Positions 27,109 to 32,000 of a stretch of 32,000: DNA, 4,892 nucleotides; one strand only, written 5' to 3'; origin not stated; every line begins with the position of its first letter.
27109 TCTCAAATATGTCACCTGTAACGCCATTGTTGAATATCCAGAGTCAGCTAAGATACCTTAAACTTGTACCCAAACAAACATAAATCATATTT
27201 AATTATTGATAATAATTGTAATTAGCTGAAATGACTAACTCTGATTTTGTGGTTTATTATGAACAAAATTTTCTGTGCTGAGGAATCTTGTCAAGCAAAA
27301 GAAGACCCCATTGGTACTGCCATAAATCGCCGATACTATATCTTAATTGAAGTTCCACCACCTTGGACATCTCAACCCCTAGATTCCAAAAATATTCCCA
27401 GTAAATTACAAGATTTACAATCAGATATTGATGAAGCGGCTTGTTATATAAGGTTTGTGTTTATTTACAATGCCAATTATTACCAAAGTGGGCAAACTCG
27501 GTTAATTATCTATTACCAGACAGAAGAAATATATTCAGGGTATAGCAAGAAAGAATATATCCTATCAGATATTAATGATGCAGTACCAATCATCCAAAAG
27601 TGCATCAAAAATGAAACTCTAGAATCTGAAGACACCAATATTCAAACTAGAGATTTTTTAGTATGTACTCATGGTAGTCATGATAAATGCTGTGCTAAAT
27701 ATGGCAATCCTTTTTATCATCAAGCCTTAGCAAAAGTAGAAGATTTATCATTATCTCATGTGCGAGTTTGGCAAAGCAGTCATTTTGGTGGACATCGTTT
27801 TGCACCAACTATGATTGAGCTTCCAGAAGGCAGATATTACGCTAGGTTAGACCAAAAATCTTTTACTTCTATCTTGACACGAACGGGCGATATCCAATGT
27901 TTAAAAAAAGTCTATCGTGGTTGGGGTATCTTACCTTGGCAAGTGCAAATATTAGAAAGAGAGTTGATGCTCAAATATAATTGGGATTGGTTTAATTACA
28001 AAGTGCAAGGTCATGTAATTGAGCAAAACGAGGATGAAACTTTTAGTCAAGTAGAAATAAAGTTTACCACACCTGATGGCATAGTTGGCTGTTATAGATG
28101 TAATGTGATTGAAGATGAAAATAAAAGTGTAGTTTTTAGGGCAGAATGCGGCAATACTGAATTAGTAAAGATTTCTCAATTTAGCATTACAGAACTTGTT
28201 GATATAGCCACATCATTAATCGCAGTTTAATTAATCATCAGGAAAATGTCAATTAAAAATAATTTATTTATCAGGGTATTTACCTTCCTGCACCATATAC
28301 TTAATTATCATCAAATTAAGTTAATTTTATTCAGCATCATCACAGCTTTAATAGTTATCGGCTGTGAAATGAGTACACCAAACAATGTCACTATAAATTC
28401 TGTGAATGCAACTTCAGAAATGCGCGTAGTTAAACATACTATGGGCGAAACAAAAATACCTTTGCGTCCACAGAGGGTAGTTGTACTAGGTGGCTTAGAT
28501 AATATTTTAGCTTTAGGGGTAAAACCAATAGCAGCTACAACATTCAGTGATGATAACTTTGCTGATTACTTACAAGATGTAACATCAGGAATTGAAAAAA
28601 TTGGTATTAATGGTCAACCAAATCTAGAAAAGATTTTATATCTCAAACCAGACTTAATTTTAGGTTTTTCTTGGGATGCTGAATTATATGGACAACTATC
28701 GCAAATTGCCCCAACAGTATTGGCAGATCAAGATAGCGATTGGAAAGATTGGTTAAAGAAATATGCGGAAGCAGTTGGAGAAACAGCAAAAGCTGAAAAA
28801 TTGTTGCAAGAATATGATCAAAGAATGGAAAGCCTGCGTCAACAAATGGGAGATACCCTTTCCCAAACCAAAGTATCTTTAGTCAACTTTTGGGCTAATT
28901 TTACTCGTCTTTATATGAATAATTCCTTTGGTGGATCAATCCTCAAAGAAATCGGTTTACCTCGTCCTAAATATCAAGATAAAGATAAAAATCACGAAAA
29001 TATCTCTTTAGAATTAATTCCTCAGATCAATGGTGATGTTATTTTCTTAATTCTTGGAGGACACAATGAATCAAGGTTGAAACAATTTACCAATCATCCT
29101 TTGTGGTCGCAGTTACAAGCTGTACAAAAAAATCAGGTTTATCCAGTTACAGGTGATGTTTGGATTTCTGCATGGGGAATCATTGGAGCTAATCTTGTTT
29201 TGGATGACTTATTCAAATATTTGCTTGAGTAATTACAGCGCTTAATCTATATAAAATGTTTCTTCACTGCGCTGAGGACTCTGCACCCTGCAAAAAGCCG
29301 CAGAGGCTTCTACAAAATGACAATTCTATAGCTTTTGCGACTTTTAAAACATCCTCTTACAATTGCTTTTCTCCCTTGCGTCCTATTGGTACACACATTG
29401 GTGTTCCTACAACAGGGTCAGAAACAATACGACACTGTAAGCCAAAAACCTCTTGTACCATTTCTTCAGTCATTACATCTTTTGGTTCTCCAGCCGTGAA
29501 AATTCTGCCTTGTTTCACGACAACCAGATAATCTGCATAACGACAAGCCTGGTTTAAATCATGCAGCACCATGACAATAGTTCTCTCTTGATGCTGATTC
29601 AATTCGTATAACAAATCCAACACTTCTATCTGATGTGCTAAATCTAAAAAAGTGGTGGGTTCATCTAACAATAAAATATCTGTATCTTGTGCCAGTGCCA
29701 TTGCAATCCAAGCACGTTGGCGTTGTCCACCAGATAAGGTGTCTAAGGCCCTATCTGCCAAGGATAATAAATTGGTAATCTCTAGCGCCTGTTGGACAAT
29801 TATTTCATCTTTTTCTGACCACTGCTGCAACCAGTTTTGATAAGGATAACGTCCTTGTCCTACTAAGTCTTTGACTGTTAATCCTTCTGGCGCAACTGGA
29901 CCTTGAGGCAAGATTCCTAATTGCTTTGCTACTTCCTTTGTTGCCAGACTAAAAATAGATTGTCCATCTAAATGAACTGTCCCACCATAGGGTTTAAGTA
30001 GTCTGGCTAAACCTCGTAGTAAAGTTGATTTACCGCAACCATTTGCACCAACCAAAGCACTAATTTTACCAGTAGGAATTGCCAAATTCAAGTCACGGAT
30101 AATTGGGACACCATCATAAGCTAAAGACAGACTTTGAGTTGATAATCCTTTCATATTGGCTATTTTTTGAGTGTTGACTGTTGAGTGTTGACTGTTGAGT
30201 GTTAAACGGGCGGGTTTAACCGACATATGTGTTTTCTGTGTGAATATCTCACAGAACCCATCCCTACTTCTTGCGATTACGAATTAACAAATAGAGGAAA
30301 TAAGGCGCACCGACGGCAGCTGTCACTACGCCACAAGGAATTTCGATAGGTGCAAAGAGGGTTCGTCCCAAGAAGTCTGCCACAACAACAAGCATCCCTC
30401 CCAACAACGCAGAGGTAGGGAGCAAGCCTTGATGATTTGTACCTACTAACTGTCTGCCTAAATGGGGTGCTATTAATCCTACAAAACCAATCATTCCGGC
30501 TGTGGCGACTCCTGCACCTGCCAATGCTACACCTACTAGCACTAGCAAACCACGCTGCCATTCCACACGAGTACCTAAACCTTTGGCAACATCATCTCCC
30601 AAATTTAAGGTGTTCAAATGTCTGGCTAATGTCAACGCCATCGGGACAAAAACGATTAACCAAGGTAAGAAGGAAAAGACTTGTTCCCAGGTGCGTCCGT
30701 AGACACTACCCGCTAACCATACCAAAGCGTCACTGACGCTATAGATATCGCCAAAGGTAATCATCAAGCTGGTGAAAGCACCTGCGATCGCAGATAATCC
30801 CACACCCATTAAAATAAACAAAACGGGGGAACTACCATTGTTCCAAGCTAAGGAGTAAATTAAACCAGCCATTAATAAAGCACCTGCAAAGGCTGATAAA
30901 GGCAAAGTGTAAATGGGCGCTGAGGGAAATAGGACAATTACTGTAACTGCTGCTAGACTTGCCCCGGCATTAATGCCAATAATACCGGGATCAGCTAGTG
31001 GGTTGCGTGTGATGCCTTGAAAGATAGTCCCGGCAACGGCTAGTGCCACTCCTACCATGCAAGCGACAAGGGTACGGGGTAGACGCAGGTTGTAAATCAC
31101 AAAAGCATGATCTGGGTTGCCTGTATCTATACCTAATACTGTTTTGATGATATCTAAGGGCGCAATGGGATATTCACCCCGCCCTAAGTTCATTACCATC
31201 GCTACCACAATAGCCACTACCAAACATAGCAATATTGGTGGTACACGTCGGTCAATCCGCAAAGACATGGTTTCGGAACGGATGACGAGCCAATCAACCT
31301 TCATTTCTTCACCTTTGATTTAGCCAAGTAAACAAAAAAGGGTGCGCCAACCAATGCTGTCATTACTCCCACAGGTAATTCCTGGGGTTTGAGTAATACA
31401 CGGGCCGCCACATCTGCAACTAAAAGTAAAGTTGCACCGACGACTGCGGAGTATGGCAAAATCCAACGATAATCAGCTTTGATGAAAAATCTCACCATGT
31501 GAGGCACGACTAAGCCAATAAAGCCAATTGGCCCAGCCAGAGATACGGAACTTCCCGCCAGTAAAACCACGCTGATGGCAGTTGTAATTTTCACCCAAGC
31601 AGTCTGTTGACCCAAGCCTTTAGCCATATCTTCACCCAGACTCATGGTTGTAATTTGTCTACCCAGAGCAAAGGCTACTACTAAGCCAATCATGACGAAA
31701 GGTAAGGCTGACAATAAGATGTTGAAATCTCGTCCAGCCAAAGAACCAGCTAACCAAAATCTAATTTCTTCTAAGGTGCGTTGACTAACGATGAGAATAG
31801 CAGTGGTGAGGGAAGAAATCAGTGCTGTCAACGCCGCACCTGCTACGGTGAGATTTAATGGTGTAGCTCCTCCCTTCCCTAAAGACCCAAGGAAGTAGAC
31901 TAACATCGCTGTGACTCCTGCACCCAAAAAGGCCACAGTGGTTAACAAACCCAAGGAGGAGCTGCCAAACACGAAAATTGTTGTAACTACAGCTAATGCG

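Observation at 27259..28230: Apd1/Aim32-type (Cys-x8-Cys plus HxGGH) thioredoxin-like ferredoxin gene inside a siderophore-uptake operon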

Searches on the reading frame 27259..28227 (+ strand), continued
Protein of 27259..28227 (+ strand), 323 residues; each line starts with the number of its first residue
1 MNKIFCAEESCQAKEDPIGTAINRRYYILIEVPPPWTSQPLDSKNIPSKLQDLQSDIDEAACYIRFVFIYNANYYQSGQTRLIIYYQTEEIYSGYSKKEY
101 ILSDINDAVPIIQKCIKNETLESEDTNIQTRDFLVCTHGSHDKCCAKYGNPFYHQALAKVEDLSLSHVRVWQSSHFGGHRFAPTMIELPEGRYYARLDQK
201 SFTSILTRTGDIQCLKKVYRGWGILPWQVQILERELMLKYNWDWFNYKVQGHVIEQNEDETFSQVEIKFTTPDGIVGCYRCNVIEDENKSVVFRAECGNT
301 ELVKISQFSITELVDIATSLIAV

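Call 101: find_encoding_contigs(protein=P0391, flank=7000, max_places=1)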
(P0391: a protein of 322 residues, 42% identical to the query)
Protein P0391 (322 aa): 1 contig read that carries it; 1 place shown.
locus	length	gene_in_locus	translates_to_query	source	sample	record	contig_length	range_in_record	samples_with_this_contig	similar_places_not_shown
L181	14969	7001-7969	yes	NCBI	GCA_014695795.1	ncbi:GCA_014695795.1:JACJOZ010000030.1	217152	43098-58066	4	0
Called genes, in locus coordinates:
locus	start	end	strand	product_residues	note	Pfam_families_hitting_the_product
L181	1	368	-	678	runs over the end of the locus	PF00106:adh_short, PF08659:KR, PF13561:adh_short_C2, PF10778:DehI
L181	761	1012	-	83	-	-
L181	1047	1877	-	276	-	PF09818:ABC_ATPase (faint), PF00005:ABC_tran, PF13175:AAA_15 (faint), PF02463:SMC_N (faint), PF13304:AAA_21 (weak)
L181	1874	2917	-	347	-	PF01032:FecCD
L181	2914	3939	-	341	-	PF01032:FecCD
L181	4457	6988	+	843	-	PF11741:AMIN, PF07715:Plug, PF14905:OMP_b-brl_3 (faint), PF00593:TonB_dep_Rec_b-barrel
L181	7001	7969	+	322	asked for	PF06999:Suc_Fer-like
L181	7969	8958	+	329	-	PF01497:Peripla_BP_2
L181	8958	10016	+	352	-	PF01497:Peripla_BP_2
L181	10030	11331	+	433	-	PF05977:MFS_3, PF07690:MFS_1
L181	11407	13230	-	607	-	PF04851:ResIII (faint), PF01695:IstB_IS21 (faint), PF00004:AAA, PF07728:AAA_5 (weak), PF17862:AAA_lid_3, PF13191:AAA_16 (weak), PF00004:AAA, PF17862:AAA_lid_3, +19 more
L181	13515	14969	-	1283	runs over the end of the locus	PF00512:HisKA, PF02518:HATPase_c, PF00072:Response_reg, PF00989:PAS, PF08448:PAS_4, PF08447:PAS_3, PF00512:HisKA, PF02518:HATPase_c, +3 more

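Call 102: find_encoding_contigs(protein=P0387, flank=7000, max_places=1)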
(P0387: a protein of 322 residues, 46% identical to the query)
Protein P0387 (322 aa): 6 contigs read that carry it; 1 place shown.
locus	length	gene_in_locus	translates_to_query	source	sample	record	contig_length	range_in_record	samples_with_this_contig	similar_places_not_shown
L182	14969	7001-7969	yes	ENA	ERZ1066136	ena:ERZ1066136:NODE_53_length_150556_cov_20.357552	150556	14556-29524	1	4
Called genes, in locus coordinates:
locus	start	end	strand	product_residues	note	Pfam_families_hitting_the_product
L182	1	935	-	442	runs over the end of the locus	PF03544:TonB_C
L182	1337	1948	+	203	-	PF01618:MotA_ExbB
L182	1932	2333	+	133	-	PF02472:ExbD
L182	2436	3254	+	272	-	PF00005:ABC_tran, PF02463:SMC_N (faint), PF13304:AAA_21 (weak)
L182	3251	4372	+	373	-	PF12833:HTH_18, PF00165:HTH_AraC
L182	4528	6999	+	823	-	PF07715:Plug, PF00593:TonB_dep_Rec_b-barrel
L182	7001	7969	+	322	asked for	PF06999:Suc_Fer-like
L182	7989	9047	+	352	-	PF01497:Peripla_BP_2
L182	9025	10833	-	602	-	PF00664:ABC_membrane, PF00005:ABC_tran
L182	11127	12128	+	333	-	PF12833:HTH_18, PF00165:HTH_AraC (weak)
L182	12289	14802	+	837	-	PF11741:AMIN, PF07715:Plug, PF00593:TonB_dep_Rec_b-barrel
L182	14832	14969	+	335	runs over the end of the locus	PF01497:Peripla_BP_2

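Call 103: find_encoding_contigs(protein=P0434, flank=7000, max_places=1)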
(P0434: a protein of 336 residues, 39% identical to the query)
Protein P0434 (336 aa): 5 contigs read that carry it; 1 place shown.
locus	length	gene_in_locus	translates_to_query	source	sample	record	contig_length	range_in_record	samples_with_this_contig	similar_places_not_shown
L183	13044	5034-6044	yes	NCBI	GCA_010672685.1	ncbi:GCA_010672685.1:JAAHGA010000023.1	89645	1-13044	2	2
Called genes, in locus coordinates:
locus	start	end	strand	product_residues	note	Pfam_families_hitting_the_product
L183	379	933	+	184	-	PF04290:DctQ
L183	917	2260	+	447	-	PF06808:DctM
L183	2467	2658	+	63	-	-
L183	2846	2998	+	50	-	-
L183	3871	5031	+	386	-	PF13621:Cupin_8 (weak), PF08007:JmjC_2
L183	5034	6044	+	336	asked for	PF06999:Suc_Fer-like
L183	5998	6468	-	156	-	PF00583:Acetyltransf_1, PF13673:Acetyltransf_10, PF13508:Acetyltransf_7, PF08445:FR47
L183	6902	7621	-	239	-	PF16416:GUN4_N, PF05419:GUN4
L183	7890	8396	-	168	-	PF01467:CTP_transf_like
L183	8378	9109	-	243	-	PF00072:Response_reg, PF00196:GerE, PF08281:Sigma70_r4_2 (weak)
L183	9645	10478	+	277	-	PF28006:HpsJ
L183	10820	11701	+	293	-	PF00535:Glycos_transf_2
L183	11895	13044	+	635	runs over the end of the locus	PF13292:DXP_synthase_N, PF00456:Transketolase_N (faint), PF02779:Transket_pyr, PF02780:Transketolase_C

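Call 104: find_encoding_contigs(protein=P0404, flank=7000, max_places=1)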
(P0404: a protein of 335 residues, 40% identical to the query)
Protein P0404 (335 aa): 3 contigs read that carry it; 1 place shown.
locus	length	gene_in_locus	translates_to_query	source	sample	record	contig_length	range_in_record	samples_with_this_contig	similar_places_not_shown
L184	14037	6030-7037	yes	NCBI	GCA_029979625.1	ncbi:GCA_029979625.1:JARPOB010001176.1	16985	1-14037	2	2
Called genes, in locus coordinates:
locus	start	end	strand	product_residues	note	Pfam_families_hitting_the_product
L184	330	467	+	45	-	-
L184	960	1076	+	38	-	-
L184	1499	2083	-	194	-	PF07282:Cas12f1-like_TNB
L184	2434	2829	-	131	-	PF12323:HTH_OrfB_IS605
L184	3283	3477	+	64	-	-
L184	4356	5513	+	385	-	PF13621:Cupin_8 (weak), PF08007:JmjC_2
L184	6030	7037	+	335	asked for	PF06999:Suc_Fer-like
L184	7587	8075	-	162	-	PF13673:Acetyltransf_10, PF00583:Acetyltransf_1, PF13508:Acetyltransf_7, PF08445:FR47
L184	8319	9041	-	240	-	PF16416:GUN4_N, PF05419:GUN4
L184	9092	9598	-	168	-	PF01467:CTP_transf_like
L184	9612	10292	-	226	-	PF00072:Response_reg, PF00196:GerE, PF08281:Sigma70_r4_2 (faint)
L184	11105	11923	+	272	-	PF28006:HpsJ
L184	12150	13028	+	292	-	PF00535:Glycos_transf_2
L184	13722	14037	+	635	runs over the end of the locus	PF13292:DXP_synthase_N, PF00456:Transketolase_N (faint), PF02779:Transket_pyr, PF02780:Transketolase_C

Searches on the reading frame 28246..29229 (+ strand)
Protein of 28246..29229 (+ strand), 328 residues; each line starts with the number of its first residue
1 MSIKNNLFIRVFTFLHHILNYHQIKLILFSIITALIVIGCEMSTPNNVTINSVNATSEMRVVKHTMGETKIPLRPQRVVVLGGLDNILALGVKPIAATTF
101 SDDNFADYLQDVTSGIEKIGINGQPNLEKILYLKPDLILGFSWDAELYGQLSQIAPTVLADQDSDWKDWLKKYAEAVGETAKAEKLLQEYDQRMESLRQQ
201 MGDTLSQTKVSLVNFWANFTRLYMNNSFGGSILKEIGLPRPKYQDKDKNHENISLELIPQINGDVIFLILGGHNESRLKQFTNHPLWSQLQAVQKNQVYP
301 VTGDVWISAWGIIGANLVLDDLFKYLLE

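Call 3: search_protein_families(library=pfam, proteins=[window:28246-29229:+], max_evalue=0.01)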
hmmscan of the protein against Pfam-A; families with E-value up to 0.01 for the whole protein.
window:28246-29229:+ (328 aa): 1 family
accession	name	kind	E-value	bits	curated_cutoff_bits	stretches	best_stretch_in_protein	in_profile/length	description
PF01497.23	Peripla_BP_2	-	1.2e-29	103.9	27.5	1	115-299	39-229/235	Periplasmic binding protein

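Call 4: search_protein_families(library=ncbifam, proteins=[window:28246-29229:+], max_evalue=0.01)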
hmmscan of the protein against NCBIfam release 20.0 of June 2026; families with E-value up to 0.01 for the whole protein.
window:28246-29229:+ (328 aa): 9 families
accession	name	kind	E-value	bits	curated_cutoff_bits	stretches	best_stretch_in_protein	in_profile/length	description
NF008501.1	PRK11411.1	subfamily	7.5e-35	120.3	320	1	51-324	15-292/303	Fe(3+) dicitrate ABC transporter substrate-binding protein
NF008200.0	PRK10957.1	equivalog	2e-26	92.7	205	1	26-302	7-306/330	Fe2+-enterobactin ABC transporter substrate-binding protein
NF007864.0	PRK10576.1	equivalog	2.2e-14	53.5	252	1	71-307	31-275/297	Fe(3+)-hydroxamate ABC transporter substrate-binding protein FhuD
TIGR03659.1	IsdE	equivalog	4.4e-14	52.4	298.65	1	24-303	3-269/292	heme ABC transporter substrate-binding protein IsdE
NF049932.1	TranspRegBtr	equivalog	6.8e-13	48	900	1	125-307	324-507/531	bacillibactin transport transcriptional regulator Btr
NF047879.1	catechol_SstD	exception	1e-08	34.6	450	1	57-311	56-326/343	ferrated catecholamine ABC transporter substrate-binding lipoprotein SstD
TIGR03868.1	F420-O_ABCperi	hypoth_equivalog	3.4e-05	23.2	392.4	1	74-296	16-257/287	putative F420-0 ABC transporter substrate-binding protein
TIGR04281.1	peripla_PGF_1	equivalog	3.6e-05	23.1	325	1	103-300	48-240/330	PGF-CTERM-anchored ABC transporter substrate-binding protein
NF002894.0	PRK03379.1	equivalog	3.8e-05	23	234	1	77-205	25-154/266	vitamin B12 ABC transporter substrate-binding protein BtuF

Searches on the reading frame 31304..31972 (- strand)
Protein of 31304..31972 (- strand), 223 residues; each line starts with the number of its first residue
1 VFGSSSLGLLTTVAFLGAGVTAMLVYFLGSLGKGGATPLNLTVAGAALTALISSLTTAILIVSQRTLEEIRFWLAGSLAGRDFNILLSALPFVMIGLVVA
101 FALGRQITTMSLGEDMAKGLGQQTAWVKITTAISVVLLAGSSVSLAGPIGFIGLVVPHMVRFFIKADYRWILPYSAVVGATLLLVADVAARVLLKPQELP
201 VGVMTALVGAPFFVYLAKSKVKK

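Call 76: search_protein_families(library=pfam, proteins=[window:31304-31972:-], max_evalue=0.001)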
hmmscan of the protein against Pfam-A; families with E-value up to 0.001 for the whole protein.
window:31304-31972:- (223 aa): 1 family
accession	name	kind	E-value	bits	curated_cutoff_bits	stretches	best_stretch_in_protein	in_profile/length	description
PF01032.23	FecCD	-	7e-64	216.3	26.5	1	3-217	95-309/311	FecCD transport family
